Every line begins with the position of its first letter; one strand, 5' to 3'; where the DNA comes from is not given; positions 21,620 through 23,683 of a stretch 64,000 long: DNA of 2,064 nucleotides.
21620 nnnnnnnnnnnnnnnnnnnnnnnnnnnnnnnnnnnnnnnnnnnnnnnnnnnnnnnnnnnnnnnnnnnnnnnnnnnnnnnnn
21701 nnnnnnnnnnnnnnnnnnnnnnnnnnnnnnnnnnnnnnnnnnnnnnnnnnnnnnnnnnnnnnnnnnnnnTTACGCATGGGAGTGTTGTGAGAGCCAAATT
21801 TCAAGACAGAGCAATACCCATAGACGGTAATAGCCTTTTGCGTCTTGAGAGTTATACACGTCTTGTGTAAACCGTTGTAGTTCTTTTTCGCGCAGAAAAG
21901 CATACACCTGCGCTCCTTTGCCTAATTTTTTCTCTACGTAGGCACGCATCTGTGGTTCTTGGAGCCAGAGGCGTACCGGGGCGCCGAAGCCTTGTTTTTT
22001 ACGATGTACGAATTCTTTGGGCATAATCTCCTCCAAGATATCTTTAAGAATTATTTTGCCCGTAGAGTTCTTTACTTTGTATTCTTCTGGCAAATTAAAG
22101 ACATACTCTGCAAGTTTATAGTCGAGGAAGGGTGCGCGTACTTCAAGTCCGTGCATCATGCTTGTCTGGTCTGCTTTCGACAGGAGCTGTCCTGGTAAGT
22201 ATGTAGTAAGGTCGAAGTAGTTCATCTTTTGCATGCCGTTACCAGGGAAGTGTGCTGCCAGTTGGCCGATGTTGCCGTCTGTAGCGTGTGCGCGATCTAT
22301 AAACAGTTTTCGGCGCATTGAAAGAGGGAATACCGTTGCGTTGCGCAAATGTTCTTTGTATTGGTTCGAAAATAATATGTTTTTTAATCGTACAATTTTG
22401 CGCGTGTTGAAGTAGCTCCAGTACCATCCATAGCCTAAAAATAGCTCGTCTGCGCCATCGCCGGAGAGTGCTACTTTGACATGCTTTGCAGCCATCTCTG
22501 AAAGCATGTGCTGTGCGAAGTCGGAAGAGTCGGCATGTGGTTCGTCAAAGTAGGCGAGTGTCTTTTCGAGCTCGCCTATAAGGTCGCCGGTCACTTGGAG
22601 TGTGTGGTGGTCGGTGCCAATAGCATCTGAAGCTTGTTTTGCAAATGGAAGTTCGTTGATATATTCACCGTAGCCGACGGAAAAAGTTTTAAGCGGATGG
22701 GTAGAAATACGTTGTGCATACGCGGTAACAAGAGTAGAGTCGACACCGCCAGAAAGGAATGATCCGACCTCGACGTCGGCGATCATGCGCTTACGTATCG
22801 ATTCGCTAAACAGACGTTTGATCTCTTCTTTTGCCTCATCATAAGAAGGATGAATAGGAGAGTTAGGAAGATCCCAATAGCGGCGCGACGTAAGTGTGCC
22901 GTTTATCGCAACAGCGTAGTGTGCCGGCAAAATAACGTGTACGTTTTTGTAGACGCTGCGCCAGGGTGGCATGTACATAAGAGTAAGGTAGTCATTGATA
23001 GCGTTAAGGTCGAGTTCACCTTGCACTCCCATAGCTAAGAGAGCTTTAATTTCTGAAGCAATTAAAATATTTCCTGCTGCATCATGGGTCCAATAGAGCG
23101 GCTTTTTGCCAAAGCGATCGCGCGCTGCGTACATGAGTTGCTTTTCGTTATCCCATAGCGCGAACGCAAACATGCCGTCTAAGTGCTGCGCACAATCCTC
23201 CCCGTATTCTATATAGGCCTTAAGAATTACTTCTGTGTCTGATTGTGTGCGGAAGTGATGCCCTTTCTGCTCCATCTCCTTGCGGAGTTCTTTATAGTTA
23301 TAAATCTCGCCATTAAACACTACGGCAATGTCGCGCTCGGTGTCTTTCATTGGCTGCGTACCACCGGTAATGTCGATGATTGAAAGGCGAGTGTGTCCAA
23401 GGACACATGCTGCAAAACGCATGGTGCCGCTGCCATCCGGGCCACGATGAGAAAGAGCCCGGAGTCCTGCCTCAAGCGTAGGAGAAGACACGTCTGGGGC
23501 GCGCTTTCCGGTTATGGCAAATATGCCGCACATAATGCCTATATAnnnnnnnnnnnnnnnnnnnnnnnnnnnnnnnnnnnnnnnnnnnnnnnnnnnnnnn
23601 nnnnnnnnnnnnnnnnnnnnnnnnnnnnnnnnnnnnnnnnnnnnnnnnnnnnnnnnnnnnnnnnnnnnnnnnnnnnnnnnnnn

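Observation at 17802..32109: Complete GDP-L-fucose branch plus a GDP-mannose 3,5-epimerase-like enzyme and two GT11-like fucosyltransferases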

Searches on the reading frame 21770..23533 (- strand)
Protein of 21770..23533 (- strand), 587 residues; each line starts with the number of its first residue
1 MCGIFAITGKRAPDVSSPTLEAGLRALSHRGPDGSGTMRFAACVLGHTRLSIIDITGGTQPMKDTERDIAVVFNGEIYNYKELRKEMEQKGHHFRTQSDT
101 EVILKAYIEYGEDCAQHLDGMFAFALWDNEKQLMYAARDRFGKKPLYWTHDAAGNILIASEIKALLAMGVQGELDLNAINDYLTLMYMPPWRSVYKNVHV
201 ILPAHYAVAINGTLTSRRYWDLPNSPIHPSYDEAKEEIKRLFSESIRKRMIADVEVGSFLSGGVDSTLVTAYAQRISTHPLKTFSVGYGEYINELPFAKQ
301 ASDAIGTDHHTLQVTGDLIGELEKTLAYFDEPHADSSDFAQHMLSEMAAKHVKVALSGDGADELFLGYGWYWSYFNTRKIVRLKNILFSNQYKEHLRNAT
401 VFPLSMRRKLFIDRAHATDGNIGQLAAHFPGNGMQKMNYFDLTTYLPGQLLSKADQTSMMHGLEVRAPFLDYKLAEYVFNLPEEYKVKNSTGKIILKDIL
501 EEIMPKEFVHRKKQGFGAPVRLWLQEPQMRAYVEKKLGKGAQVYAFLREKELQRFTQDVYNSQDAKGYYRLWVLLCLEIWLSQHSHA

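Call 4: search_protein_families(library=ncbifam, proteins=[window:21770-23533:-], max_evalue=0.001)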
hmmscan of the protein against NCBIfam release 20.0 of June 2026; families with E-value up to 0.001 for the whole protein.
window:21770-23533:- (587 aa): 9 families
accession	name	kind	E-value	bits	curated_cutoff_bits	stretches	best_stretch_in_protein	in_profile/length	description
TIGR01536.1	asn_synth_AEB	equivalog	2.7e-147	491.9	267.1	1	2-516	1-517/517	asparagine synthase (glutamine-hydrolyzing)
TIGR03108.1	eps_aminotran_1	hypoth_equivalog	1.5e-146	489.7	816.9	2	1-375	1-381/628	XrtA/PEP-CTERM system amidotransferase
TIGR03104.1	trio_amidotrans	equivalog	1.3e-114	383.6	570.1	1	1-584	1-589/589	N-acetylglutaminylglutamine amidotransferase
NF006949.0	PRK09431.1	equivalog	9.7e-94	314.9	499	3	1-167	1-167/554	asparagine synthase B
NF033535.1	lass_lactam_cya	exception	6.6e-75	252.9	525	2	1-370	1-382/668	lasso peptide isopeptide bond-forming cyclase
NF033561.1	macrolact_Ik_Al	subfamily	2.9e-18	65.8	300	1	116-367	77-333/561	albusnodin/ikarugamycin family macrolactam cyclase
NF001484.0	PRK00331.1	subfamily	5.8e-16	58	381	1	59-168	85-201/601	isomerizing glutamine--fructose-6-phosphate transaminase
TIGR01134.1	purF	equivalog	2.8e-15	56.6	350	1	44-169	67-202/432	amidophosphoribosyltransferase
TIGR01135.1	glmS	equivalog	1.3e-14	53.6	418.05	1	58-168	83-200/607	glutamine--fructose-6-phosphate transaminase (isomerizing)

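Call 5: search_protein_families(library=pfam, proteins=[window:21770-23533:-], max_evalue=0.001)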
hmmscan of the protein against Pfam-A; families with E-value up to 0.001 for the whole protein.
window:21770-23533:- (587 aa): 4 families
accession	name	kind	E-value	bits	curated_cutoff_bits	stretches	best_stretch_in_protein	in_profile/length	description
PF00733.27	Asn_synthase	-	1.8e-88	298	21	1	237-581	1-353/354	Asparagine synthase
PF13537.11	GATase_7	-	1.5e-49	167.5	25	1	47-167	1-123/123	Glutamine amidotransferase domain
PF13522.11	GATase_6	-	1.8e-42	144.9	27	1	32-161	1-130/130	Glutamine amidotransferase domain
PF12481.13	DUF3700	-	1.2e-08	35.1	27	1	68-164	76-175/228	Aluminium induced protein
